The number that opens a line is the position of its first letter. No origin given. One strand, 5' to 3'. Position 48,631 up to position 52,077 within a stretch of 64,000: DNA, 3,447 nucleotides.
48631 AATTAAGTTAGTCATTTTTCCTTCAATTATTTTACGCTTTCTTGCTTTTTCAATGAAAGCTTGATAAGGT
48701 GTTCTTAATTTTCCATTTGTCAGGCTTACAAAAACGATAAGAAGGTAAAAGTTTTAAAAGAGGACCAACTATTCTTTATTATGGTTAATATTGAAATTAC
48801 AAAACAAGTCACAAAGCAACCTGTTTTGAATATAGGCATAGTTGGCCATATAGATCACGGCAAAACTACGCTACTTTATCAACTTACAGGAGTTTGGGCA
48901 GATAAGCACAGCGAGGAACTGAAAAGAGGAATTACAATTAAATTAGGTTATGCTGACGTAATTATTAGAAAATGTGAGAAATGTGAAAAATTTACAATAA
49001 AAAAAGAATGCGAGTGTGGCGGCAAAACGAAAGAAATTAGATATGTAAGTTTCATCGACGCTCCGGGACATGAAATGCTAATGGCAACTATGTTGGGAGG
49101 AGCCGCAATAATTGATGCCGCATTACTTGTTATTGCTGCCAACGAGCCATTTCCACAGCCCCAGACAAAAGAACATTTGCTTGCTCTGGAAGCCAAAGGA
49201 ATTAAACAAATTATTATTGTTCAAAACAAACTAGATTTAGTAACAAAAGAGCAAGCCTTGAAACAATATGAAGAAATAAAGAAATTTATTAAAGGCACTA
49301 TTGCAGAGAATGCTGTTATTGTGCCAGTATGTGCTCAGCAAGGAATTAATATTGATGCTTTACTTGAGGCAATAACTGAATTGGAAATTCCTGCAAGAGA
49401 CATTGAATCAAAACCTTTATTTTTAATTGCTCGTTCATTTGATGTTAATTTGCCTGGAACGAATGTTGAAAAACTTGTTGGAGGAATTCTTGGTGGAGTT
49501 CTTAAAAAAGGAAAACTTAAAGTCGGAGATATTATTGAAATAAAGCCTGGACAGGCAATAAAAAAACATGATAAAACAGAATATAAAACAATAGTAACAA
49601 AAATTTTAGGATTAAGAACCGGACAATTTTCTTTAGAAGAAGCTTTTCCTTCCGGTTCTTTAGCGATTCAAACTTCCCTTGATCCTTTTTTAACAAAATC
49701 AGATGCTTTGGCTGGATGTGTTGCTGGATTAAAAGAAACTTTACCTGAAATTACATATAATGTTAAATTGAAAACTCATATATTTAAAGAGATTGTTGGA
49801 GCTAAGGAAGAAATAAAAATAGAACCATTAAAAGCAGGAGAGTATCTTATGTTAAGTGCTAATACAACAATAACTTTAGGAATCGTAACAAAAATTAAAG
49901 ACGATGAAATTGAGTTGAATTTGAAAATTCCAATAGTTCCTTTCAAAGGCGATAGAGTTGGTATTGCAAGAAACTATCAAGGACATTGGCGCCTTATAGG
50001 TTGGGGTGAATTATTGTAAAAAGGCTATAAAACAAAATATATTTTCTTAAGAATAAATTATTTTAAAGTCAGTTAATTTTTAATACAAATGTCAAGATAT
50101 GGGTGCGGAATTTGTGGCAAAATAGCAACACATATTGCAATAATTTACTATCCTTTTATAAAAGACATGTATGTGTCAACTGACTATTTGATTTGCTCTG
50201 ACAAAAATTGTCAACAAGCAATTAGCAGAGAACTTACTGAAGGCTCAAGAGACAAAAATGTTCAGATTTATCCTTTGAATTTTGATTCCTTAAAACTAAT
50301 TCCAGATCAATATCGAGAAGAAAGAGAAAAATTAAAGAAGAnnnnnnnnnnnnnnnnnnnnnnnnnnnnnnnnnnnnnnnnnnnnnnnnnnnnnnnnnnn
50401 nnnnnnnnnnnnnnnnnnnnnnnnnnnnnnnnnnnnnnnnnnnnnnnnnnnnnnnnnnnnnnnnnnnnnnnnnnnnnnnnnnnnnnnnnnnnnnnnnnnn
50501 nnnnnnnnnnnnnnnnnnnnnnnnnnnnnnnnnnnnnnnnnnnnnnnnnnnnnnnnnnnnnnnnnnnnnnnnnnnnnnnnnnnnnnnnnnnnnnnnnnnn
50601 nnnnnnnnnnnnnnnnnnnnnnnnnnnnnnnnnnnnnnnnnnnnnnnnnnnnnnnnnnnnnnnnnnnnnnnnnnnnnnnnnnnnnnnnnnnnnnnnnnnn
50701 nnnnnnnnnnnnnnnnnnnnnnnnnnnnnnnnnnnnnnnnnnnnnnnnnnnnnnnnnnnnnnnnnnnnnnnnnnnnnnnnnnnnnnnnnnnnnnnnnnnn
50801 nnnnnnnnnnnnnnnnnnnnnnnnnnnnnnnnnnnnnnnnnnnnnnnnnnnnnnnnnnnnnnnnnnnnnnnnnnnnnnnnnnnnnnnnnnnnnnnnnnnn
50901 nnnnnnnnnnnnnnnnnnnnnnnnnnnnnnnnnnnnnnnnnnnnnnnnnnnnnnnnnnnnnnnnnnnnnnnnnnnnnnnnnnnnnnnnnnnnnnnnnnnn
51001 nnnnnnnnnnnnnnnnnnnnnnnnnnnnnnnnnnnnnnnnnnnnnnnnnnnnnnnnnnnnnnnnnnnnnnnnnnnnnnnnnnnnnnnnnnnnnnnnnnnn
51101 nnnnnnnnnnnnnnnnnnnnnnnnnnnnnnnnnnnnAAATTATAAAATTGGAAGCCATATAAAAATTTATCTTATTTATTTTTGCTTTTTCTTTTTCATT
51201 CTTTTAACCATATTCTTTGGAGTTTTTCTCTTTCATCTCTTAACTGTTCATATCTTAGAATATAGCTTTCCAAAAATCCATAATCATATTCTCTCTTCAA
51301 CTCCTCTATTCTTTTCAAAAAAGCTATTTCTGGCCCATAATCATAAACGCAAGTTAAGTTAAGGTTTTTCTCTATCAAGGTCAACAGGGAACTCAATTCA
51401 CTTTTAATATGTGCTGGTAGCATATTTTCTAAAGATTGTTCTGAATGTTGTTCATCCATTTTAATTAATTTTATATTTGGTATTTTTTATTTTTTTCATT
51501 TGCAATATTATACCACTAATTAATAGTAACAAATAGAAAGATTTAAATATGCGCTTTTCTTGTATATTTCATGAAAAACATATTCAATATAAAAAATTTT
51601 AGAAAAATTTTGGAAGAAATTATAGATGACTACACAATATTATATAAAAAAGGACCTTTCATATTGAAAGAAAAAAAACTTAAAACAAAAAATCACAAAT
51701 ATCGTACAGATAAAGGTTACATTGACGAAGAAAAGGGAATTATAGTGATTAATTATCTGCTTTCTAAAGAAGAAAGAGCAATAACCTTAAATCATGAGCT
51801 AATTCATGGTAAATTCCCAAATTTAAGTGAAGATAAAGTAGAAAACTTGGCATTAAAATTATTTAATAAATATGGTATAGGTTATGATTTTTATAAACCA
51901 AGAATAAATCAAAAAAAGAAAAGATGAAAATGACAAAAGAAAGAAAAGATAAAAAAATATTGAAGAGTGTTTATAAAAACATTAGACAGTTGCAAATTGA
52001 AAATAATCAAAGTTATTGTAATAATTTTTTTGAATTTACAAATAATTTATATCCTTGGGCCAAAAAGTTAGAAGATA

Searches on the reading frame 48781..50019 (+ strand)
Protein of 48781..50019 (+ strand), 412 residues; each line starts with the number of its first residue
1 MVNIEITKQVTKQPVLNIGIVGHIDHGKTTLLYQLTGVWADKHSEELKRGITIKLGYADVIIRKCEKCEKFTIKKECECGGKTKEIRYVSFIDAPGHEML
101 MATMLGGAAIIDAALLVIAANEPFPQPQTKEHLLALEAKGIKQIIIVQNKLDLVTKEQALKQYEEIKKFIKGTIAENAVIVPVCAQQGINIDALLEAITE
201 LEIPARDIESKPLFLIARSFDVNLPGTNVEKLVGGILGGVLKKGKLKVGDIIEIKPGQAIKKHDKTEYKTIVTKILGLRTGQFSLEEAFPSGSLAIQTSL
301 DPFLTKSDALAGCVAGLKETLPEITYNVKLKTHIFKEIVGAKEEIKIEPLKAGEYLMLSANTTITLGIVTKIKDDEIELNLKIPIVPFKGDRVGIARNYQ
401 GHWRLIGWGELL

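Call 31: search_protein_families(library=pfam, proteins=[window:48781-50019:+], max_evalue=0.01)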
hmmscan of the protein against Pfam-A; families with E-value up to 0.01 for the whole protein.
window:48781-50019:+ (412 aa): 8 families
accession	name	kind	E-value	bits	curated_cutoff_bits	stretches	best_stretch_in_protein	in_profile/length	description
PF00009.33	GTP_EFTU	-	3.5e-33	115.2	26.5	1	14-201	2-185/188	Elongation factor Tu GTP binding domain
PF09173.17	eIF2_C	-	3.6e-26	91.6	22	1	327-410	2-85/86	Initiation factor eIF2 gamma, C terminal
PF03193.22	RsgA_GTPase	-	1.9e-06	28.3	30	1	108-198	20-104/174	RsgA GTPase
PF01926.29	MMR_HSR1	-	0.0001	22.8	21.9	1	18-150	2-113/113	50S ribosome-binding GTPase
PF03144.31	GTP_EFTU_D2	-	0.00023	21.9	30.3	1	234-298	1-58/73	Elongation factor Tu domain 2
PF04135.18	Nop10p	-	0.00061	20.3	27.2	1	62-85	5-29/52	Nucleolar RNA-binding protein, Nop10p family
PF24844.1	PolC_DP2_central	-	0.00082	18.8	24.3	1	58-88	331-362/372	DNA polymerase II large subunit DP2, central domain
PF16897.10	MMR_HSR1_Xtn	-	0.0014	19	35.2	1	143-198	57-100/106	C-terminal region of MMR_HSR1 domain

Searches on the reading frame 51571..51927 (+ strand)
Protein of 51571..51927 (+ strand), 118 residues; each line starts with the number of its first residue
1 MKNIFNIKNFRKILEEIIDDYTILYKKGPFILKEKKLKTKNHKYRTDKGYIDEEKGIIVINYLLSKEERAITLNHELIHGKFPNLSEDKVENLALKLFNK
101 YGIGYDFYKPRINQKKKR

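Call 31: search_protein_families(library=pfam, proteins=[window:51571-51927:+], max_evalue=0.01)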
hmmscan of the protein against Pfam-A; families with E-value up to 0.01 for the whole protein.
window:51571-51927:+ (118 aa): 2 families
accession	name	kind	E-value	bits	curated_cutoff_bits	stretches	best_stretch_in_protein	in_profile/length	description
PF06114.19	Peptidase_M78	-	0.00012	22.3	22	1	31-81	8-54/123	IrrE N-terminal-like domain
PF20573.4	DUF6782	-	0.00033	20.4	27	1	44-79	65-100/241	Putative metallopeptidase family (DUF6782)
